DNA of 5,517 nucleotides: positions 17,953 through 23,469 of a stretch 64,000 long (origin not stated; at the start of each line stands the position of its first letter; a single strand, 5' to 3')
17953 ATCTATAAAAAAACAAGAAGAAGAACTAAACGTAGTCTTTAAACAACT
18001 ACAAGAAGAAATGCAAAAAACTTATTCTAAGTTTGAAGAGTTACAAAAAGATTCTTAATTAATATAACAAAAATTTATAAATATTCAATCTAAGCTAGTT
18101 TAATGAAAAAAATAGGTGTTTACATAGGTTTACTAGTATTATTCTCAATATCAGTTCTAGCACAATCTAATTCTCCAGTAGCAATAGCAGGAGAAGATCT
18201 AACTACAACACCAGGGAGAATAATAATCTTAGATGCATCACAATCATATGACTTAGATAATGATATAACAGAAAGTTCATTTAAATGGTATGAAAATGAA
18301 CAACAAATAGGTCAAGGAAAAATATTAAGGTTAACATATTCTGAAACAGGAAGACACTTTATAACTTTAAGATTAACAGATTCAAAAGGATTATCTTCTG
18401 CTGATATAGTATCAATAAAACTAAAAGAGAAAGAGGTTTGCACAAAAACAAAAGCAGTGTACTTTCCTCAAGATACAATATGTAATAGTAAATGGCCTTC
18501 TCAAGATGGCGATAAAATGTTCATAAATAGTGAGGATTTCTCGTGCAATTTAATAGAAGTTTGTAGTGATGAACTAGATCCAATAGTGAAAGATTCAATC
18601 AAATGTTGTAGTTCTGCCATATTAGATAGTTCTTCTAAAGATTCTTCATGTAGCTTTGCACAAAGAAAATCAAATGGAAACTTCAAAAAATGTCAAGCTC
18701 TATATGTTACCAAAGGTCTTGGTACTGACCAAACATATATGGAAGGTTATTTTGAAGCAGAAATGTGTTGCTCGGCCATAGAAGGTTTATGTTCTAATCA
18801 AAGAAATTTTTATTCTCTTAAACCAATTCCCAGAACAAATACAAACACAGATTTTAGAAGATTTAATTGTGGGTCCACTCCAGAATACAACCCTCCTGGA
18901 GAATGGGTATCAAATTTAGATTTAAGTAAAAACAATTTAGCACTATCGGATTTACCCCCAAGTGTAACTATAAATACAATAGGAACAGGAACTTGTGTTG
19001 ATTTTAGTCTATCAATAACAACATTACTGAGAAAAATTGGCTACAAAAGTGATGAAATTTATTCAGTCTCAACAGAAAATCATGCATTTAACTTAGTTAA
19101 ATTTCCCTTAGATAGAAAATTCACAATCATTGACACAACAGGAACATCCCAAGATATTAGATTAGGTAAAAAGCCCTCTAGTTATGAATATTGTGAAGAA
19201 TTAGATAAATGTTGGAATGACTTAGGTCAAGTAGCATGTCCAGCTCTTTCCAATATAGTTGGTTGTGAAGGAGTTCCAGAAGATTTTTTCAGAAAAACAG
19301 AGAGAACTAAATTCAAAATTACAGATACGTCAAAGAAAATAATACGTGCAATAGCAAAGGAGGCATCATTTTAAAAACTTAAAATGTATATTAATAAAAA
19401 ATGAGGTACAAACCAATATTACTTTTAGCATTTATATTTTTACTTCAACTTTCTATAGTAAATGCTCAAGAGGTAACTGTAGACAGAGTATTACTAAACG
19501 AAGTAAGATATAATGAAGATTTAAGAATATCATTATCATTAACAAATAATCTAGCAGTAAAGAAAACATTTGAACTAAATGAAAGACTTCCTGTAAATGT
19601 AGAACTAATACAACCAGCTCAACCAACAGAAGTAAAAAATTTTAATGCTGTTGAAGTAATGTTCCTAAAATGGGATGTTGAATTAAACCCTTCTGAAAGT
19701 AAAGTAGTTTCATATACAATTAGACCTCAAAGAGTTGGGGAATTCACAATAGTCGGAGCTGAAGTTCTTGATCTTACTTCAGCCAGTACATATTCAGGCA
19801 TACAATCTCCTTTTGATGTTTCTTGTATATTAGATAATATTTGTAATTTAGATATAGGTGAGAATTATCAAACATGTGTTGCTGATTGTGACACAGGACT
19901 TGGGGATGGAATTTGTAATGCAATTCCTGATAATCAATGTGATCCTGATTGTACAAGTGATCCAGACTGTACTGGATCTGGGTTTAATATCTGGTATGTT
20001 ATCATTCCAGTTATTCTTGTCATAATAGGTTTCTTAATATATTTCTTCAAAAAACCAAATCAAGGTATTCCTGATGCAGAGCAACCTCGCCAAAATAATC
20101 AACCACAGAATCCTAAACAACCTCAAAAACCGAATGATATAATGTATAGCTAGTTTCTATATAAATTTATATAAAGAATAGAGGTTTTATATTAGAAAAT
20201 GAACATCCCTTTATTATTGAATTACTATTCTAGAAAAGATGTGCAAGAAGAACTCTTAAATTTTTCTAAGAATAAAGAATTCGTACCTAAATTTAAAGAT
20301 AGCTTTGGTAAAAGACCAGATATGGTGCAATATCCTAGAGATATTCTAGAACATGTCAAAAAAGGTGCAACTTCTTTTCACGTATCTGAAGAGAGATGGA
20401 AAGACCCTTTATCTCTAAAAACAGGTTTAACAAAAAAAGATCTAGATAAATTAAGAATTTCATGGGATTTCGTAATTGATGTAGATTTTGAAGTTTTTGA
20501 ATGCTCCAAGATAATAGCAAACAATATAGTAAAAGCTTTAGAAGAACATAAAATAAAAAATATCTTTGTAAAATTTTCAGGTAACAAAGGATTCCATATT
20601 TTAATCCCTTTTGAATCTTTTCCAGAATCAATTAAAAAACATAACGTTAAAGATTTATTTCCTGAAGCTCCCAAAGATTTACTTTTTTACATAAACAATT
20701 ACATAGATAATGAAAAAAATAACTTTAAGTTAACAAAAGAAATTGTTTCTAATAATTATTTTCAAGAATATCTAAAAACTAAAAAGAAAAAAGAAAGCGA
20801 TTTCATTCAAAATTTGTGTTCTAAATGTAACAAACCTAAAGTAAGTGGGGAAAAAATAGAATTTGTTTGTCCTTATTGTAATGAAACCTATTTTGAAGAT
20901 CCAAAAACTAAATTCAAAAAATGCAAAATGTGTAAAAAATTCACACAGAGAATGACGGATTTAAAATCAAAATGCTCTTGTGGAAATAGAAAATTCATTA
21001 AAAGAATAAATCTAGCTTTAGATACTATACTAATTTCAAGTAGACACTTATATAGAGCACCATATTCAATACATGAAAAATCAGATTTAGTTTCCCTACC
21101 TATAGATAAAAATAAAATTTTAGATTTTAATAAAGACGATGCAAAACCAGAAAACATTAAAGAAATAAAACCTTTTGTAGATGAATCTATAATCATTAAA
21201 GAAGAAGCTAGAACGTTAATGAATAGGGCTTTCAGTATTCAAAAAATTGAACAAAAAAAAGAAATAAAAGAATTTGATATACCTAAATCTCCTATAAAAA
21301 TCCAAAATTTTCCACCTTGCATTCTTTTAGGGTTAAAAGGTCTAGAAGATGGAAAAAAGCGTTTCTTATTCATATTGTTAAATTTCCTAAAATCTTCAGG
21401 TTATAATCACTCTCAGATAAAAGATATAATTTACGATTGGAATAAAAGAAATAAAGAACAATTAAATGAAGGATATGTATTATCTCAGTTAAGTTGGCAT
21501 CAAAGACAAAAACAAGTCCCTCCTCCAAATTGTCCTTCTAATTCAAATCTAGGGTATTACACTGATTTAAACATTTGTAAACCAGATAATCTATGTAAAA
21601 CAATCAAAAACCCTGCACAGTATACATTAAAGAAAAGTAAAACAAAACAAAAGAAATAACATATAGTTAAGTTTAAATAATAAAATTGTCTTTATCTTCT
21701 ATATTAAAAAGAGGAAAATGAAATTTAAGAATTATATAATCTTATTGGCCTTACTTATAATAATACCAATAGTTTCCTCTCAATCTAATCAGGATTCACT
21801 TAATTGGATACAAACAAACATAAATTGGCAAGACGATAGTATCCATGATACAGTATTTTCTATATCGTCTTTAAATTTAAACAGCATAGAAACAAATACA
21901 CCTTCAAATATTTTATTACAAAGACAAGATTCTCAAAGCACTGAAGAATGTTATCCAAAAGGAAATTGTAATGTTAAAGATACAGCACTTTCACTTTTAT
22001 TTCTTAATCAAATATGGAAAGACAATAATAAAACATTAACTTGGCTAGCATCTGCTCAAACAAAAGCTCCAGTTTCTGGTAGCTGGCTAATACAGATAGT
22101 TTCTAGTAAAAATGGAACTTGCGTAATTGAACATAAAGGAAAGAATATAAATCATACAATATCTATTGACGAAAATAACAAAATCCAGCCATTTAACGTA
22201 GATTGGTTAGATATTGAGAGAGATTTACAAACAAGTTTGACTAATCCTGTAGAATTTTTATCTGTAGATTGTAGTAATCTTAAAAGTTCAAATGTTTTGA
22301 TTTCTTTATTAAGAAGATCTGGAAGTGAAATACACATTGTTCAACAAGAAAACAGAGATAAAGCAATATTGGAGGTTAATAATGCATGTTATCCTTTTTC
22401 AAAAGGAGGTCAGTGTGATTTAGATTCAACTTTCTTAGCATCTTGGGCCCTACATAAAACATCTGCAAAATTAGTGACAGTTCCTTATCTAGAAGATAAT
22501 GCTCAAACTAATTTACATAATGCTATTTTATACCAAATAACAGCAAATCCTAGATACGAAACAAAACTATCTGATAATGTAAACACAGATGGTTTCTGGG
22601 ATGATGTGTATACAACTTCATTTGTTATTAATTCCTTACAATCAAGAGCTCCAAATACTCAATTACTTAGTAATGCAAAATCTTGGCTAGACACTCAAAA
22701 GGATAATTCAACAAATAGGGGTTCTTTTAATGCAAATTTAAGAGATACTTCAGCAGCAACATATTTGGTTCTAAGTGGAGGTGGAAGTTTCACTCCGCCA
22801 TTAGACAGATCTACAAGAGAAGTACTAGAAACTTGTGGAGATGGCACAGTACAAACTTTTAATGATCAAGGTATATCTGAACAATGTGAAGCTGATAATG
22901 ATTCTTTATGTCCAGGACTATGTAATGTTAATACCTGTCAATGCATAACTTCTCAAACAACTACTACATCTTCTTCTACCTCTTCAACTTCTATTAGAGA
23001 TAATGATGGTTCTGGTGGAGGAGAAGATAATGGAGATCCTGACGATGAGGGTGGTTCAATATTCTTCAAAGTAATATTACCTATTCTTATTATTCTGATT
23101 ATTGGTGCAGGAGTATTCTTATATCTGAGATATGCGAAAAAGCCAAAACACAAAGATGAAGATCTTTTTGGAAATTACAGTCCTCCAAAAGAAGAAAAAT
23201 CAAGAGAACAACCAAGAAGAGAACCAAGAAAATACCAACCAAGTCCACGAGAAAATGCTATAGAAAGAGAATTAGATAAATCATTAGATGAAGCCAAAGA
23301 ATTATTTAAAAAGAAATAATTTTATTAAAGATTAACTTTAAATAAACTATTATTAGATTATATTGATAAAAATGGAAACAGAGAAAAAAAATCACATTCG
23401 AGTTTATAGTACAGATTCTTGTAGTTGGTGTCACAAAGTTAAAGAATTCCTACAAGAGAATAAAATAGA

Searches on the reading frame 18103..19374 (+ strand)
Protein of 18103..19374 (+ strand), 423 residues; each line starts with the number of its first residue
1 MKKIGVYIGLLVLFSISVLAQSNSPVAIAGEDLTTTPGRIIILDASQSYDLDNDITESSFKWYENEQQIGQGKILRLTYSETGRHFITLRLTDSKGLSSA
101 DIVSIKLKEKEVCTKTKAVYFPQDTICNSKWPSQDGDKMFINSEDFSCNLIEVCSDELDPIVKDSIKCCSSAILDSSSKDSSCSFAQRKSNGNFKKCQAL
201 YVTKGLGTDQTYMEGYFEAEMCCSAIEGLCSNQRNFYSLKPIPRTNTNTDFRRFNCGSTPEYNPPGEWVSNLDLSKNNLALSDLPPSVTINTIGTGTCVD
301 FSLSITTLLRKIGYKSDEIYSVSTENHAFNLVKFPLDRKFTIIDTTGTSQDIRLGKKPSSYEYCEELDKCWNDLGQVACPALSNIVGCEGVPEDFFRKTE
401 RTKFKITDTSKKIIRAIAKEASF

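Call 19: find_encoding_contigs(protein=window:18103-19374:+, flank=10000, max_places=1)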
Protein window:18103-19374:+ (423 aa): 5 contigs read that carry it; 1 place shown.
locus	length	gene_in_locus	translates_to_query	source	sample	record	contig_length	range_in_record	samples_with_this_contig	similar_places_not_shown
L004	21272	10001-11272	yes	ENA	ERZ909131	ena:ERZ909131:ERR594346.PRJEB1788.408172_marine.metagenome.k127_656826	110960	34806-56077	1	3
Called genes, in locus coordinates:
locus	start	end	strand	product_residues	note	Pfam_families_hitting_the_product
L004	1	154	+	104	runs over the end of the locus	PF01253:SUI1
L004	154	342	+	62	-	PF01868:RNase_P-MRP_p29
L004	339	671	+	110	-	PF00366:Ribosomal_S17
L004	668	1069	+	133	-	PF00238:Ribosomal_L14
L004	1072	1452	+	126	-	PF16906:Ribosomal_L26, PF00467:KOW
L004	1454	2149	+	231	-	PF08071:RS4NT, PF00900:Ribosomal_S4e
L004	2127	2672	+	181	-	PF00281:Ribosomal_L5, PF00673:Ribosomal_L5_C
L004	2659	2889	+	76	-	PF00253:Ribosomal_S14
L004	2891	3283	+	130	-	PF00410:Ribosomal_S8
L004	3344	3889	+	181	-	PF00347:Ribosomal_L6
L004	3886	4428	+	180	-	PF01655:Ribosomal_L32e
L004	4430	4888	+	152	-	PF01280:Ribosomal_L19e, PF25476:Ribosomal_L19e_C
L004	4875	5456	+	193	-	PF17144:Ribosomal_L5e, PF00861:Ribosomal_L18p, PF17144:Ribosomal_L5e (weak)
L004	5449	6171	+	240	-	PF00333:Ribosomal_S5, PF03719:Ribosomal_S5_C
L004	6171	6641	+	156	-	PF00327:Ribosomal_L30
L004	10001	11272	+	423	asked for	PF18911:PKD_4 (weak)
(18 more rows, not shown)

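Call 67: search_protein_families(library=pfam, proteins=[window:18103-19374:+], max_evalue=0.1)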
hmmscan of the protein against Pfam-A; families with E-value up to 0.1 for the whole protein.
window:18103-19374:+ (423 aa): 4 families
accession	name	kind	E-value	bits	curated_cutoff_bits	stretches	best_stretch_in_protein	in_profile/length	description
PF18911.6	PKD_4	-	5.3e-07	30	27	1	23-100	2-77/85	PKD domain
PF00801.26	PKD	-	0.011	16.2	23.5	1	52-102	25-76/80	PKD domain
PF22352.2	K319L-like_PKD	-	0.067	13.6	27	0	29-105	1-82/84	K319L-like, PKD domain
PF21027.3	Sde0182_C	-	0.074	14.1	27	0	41-81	2-28/83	Cellulose-binding protein Sde0182, C-terminal domain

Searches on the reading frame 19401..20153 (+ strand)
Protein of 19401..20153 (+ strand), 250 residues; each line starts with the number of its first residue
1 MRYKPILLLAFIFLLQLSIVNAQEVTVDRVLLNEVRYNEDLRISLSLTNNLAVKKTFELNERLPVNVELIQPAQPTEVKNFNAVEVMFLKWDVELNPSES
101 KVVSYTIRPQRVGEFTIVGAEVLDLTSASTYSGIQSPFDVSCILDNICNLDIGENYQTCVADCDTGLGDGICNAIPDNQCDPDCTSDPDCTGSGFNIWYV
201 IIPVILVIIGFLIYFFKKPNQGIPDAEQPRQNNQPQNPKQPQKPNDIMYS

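Call 67: search_protein_families(library=pfam, proteins=[window:19401-20153:+], max_evalue=0.1)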
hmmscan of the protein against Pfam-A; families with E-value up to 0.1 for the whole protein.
window:19401-20153:+ (250 aa): 4 families
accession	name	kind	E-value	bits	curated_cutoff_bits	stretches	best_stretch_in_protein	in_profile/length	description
PF18000.7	Top6b_C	-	0.00014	22.4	28.6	1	34-121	23-106/111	Type 2 DNA topoisomerase 6 subunit B C-terminal domain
PF13584.12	BatD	-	0.0006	20.8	24.1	1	33-122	6-76/92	BatD DUF11 like domain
PF23643.1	TRAPPC13_C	-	0.065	13.8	27.9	0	94-131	48-85/95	Trafficking protein particle complex subunit 13, C-terminal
PF11027.13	DUF2615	-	0.066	13.7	23.4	0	177-244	34-102/104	Protein of unknown function (DUF2615)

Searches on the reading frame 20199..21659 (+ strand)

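Call 67: search_protein_families(library=pfam, proteins=[window:20199-21659:+], max_evalue=0.1)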
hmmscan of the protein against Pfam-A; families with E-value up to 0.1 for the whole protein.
window:20199-21659:+ (486 aa): 2 families
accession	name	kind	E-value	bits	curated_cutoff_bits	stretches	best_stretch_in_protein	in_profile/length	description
PF01896.25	DNA_primase_S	-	4.8e-08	34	26.8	1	106-303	26-162/163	DNA primase small subunit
PF21686.3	LigD_Prim-Pol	-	2e-05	24.8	27.4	1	44-143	71-159/254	LigD, primase-polymerase domain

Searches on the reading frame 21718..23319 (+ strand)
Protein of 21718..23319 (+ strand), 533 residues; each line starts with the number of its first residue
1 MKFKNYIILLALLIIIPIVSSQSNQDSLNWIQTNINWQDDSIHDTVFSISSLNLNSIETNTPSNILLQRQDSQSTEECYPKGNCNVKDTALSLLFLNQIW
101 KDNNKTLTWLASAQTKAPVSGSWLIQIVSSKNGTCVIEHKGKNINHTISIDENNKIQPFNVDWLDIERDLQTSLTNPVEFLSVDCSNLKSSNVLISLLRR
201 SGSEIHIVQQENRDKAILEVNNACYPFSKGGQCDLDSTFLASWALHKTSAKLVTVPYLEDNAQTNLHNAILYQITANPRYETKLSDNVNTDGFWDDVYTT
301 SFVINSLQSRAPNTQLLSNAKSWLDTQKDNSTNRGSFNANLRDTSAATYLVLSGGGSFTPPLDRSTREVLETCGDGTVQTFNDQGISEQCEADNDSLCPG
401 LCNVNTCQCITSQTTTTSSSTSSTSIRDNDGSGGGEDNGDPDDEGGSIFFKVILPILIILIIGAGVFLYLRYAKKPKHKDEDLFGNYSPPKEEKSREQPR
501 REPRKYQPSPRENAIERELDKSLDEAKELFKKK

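Call 67: search_protein_families(library=pfam, proteins=[window:21718-23319:+], max_evalue=0.1)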
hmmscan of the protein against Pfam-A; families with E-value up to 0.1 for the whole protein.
window:21718-23319:+ (533 aa): 1 family
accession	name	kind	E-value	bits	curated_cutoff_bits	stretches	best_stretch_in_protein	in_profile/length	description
PF14283.11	CD1107-like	-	0.017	15.5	26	1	386-475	80-155/158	Mobile element protein CD1107-like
